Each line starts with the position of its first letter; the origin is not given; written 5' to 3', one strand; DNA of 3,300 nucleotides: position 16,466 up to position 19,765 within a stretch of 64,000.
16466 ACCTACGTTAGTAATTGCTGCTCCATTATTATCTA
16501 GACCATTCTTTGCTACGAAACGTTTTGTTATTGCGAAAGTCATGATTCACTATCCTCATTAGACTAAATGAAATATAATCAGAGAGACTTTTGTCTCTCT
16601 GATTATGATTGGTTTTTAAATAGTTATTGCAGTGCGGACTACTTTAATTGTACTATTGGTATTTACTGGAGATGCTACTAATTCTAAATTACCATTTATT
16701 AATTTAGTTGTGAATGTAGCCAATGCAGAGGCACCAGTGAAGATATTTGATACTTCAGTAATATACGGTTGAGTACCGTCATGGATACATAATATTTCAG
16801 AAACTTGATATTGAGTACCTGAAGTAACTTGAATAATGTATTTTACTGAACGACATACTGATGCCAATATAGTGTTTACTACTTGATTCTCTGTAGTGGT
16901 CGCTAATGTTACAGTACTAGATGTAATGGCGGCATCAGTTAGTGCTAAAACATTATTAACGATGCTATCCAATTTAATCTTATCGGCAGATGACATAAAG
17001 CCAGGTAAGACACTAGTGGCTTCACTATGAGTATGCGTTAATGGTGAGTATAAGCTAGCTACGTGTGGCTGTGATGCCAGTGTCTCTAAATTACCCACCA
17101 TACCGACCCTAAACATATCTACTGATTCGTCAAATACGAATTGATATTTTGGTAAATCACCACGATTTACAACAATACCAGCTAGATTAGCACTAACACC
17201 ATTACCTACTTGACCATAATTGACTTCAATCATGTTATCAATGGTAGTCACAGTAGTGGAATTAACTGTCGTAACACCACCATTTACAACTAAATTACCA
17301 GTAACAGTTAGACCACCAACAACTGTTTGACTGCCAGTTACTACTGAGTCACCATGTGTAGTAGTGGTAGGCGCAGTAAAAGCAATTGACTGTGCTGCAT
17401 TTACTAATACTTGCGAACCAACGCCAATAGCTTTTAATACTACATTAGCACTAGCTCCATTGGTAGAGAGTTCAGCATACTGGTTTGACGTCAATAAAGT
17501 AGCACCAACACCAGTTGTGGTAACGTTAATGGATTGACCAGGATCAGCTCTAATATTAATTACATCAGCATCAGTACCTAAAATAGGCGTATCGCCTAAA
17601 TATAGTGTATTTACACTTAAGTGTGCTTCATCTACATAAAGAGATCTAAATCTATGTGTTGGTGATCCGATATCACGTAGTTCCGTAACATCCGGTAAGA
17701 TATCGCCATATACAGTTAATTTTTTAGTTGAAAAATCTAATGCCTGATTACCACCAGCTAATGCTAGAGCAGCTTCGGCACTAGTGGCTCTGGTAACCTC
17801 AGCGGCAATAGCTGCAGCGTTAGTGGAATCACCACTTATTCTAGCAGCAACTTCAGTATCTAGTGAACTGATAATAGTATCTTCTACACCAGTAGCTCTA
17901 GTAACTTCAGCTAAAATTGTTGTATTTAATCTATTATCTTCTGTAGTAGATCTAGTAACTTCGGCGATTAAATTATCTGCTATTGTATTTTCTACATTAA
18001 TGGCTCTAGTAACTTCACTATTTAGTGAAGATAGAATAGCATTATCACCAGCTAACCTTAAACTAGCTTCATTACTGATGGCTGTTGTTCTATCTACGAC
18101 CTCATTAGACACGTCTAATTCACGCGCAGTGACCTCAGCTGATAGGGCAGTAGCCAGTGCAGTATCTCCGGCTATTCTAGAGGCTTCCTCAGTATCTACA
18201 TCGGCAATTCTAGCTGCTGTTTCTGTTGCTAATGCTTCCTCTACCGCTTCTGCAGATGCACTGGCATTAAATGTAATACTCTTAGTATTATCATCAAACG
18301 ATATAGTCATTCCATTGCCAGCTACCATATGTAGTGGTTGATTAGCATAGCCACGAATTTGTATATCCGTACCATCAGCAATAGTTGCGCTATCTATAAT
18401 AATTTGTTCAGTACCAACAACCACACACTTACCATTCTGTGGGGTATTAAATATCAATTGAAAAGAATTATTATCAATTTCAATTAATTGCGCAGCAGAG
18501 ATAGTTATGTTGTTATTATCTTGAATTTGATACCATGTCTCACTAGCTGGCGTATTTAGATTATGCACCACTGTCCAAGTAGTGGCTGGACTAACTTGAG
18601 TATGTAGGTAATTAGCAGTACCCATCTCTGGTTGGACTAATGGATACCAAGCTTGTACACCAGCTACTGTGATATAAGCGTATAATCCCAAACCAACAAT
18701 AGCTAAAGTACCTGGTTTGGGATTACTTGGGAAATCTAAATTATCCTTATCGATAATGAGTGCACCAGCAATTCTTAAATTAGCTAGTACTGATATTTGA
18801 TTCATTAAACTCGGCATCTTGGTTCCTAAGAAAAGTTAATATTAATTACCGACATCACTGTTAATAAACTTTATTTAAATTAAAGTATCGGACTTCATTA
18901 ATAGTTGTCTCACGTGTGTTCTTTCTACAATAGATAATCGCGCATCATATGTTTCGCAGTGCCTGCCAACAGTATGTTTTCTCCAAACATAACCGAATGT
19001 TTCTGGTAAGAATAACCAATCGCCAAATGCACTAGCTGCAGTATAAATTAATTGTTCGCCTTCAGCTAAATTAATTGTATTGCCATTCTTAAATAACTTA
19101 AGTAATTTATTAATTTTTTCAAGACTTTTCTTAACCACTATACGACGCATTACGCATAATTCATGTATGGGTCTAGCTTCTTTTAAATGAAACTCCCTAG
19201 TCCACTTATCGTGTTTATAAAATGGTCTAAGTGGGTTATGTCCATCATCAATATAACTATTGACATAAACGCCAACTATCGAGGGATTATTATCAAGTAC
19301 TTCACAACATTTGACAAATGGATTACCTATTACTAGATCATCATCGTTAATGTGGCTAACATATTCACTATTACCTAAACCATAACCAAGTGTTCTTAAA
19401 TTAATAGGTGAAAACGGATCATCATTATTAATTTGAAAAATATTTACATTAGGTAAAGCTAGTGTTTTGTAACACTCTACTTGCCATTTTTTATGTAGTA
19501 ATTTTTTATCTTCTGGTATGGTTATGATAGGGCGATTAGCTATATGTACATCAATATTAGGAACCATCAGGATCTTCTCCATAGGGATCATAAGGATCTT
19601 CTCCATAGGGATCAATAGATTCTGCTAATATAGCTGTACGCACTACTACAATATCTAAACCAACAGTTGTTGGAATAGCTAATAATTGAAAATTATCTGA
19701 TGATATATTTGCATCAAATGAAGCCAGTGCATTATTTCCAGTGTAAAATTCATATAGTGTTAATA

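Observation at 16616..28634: Appendage locus built from paired paralogues joined in a domain daisy-chain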

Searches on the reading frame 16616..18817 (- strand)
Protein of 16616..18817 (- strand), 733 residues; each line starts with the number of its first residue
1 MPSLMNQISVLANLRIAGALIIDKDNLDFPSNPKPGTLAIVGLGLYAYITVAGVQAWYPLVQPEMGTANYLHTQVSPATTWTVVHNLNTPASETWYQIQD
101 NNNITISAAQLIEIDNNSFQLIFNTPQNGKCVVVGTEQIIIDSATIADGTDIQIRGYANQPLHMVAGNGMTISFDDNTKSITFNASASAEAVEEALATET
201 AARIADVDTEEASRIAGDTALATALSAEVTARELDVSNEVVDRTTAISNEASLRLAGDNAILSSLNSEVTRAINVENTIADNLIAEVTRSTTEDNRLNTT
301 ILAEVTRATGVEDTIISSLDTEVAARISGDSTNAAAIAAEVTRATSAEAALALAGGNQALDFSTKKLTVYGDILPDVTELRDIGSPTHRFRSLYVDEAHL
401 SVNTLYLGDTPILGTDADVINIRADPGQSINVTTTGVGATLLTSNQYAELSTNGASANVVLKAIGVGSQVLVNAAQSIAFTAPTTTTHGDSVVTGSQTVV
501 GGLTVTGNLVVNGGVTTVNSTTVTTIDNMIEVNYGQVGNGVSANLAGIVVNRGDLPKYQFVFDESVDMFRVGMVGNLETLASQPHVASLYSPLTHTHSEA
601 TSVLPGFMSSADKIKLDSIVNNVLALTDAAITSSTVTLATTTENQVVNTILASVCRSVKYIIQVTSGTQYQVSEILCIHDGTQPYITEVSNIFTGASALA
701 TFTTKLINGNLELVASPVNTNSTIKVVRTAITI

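Call 5: search_protein_families(library=pfam, proteins=[window:16616-18817:-], max_evalue=0.1)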
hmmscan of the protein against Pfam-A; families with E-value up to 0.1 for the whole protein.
window:16616-18817:- (733 aa): 0 families

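Call 8: search_protein_families(library=phrogs, proteins=[window:16616-18817:-], max_evalue=0.01)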
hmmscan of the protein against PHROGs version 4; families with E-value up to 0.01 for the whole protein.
window:16616-18817:- (733 aa): 3 families
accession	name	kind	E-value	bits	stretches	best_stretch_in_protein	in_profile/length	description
phrog_13589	-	unknown function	8.2e-13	48.2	1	220-354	104-239/1042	-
phrog_21918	-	unknown function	2e-12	48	1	27-138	23-132/200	-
phrog_28944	-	unknown function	0.0002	22.8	1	72-129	10-68/73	-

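Call 21: search_solved_structures(query=window:16616-18817:-, max_evalue=1)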
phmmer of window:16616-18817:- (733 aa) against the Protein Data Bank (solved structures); distinct sequences matched with E-value up to 1: 7.
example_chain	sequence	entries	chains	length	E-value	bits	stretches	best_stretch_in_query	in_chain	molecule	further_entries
9j1l_3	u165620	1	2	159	2.8e-06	29.3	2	593-628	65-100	FtbO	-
9j1l_O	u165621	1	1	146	1e-05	27.5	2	593-628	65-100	FtbO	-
9i2m_A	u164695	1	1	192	0.11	14.2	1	91-134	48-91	Allergen Fel d 4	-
8amc_A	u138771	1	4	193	0.11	14.2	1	91-134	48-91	Allergen Fel d 4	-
3d8m_A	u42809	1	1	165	0.42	12.2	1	486-533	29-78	Baseplate protein, Receptor binding protein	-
2f0c_A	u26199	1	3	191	0.69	11.5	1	452-536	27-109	Phage tp901-1 ORF49 (BPP)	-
2hi1_A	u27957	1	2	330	0.85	11.2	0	216-437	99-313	4-hydroxythreonine-4-phosphate dehydrogenase 2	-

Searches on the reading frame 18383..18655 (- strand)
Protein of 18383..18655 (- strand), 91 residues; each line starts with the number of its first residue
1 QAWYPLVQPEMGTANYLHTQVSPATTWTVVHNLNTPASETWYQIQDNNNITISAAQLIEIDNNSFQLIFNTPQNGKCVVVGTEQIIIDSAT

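Call 58: search_solved_structures(query=A3, max_evalue=10, show_alignments=2)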
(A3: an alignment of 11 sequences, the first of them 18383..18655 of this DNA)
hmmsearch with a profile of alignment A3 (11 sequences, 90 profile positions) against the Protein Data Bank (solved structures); distinct sequences matched with E-value up to 10: 3.
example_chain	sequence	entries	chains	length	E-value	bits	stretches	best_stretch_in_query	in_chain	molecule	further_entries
9nx3_A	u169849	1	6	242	0.35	14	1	10-47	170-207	Capsid decoration protein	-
9i2m_A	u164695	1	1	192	0.98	12.6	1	40-76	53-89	Allergen Fel d 4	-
8amc_A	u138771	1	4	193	0.99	12.6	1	40-76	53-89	Allergen Fel d 4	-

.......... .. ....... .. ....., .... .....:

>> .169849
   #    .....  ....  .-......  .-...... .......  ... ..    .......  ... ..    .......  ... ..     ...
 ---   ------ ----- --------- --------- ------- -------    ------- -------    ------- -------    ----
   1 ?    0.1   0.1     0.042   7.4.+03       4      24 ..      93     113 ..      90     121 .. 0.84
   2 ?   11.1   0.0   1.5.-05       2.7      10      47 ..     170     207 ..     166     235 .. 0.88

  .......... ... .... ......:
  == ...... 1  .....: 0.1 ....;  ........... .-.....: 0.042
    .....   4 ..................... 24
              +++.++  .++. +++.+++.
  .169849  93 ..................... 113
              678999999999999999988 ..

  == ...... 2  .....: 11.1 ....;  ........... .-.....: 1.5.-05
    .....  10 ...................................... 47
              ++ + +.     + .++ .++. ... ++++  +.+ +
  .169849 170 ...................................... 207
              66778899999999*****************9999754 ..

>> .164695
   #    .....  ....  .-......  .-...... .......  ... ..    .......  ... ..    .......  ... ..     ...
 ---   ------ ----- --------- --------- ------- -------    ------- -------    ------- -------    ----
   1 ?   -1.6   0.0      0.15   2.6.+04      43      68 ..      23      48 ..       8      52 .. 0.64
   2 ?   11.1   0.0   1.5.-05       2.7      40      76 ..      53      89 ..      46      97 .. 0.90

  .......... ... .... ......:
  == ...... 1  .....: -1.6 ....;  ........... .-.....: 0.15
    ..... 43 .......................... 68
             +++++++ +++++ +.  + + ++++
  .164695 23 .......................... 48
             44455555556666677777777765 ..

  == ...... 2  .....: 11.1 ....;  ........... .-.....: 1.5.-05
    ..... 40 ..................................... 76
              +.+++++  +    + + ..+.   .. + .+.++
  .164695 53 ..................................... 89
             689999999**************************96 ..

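Call 59: search_protein_representatives(alignment_id=A3)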
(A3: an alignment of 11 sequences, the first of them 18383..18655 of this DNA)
Query: 11 sequences, 90 profile positions. Proteins with E-value up to 0.001 (for the whole library): 3190; up to 1e-10: 578; up to 1e-30: 38. The best 150 are listed.
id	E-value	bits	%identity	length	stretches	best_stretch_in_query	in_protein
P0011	5.9e-69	244.1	-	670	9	13-81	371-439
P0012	4.5e-61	218.8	-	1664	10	13-82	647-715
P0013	5.3e-61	218.6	-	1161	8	14-81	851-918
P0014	5.1e-57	205.8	-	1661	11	10-85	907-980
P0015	1.5e-47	175.5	-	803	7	7-81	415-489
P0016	5.3e-45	167.3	-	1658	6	14-81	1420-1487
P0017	7.0e-45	166.9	-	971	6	15-77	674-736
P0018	1.7e-44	165.7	-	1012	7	14-86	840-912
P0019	3.2e-43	161.6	-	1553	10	14-78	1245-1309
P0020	2.0e-39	149.4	-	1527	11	13-81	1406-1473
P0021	3.0e-39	148.9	-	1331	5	14-83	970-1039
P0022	8.7e-38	144.2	-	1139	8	14-77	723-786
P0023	7.2e-37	141.2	-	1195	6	18-77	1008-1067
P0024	1.3e-36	140.4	-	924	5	12-86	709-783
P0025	8.3e-36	137.8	-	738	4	10-78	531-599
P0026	8.0e-35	134.7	-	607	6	12-79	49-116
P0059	3.9e-28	113.2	-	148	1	1-90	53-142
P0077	1.2e-24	102.1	-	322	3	15-78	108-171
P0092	7.4e-22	93.1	-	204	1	2-83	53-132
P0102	6.4e-21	90.1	-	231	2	19-77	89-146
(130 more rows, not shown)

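Call 60: search_protein_families(library=pfam, proteins=[P0011, P0015, P0026, P0025, P0077, P0059, P0092, P0102], max_evalue=0.01)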
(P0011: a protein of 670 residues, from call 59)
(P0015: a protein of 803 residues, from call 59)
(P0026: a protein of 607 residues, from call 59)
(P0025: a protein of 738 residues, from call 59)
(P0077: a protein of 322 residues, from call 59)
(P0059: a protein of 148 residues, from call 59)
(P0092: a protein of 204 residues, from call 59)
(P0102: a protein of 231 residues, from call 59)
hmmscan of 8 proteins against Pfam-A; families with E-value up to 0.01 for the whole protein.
P0011 (670 aa): 3 families
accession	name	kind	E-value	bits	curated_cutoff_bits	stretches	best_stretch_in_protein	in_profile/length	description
PF15468.11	DUF4636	-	0.00028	21.1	27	0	147-185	192-228/243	Domain of unknown function (DUF4636)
PF19369.4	DUF5944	-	0.0029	17.6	25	0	214-275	74-136/243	Family of unknown function (DUF5944)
PF10309.14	NCBP3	-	0.009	16.3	28.9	1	390-430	13-52/59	Nuclear cap-binding protein subunit 3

P0015 (803 aa): 1 family
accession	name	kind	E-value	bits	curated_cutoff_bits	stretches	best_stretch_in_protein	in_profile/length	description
PF14434.11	Imm6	-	0.0096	16.2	25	0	376-407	86-117/121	Immunity protein Imm6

P0026 (607 aa): 0 families

P0025 (738 aa): 4 families
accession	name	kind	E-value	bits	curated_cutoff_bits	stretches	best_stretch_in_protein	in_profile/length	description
PF13884.11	Peptidase_S74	-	2.5e-16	60.2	22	1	638-694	1-58/58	Chaperone of endosialidase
PF03272.18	Mucin_bdg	-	2.4e-05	24.6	27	0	551-588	33-69/116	Putative mucin or carbohydrate-binding module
PF23623.1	GBD_IRG7_N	-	0.00084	19.9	27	0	326-364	35-72/95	IRG7 N-terminal galactose binding domain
PF11589.14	DUF3244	-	0.0062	16.9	25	0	545-593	28-76/96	Domain of unknown function (DUF3244)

P0077 (322 aa): 0 families

P0059 (148 aa): 0 families

P0092 (204 aa): 0 families

P0102 (231 aa): 0 families

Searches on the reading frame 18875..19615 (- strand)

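Call 5: search_protein_families(library=pfam, proteins=[window:18875-19615:-], max_evalue=0.1)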
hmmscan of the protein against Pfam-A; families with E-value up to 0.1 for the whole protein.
window:18875-19615:- (246 aa): 1 family
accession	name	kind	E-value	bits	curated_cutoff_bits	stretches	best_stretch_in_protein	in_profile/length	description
PF22132.1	TilS-like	-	0.00045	20.1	30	1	155-189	23-57/66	TilS-like substrate binding domain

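Call 8: search_protein_families(library=phrogs, proteins=[window:18875-19615:-], max_evalue=0.01)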
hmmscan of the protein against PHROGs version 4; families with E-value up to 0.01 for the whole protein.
window:18875-19615:- (246 aa): 2 families
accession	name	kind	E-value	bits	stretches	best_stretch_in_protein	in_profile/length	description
phrog_19440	-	unknown function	2.6e-06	28.4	1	43-223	17-183/202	-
phrog_14775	-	moron, auxiliary metabolic gene and host takeover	0.0076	16.9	0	77-158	57-138/203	glycosyltransferase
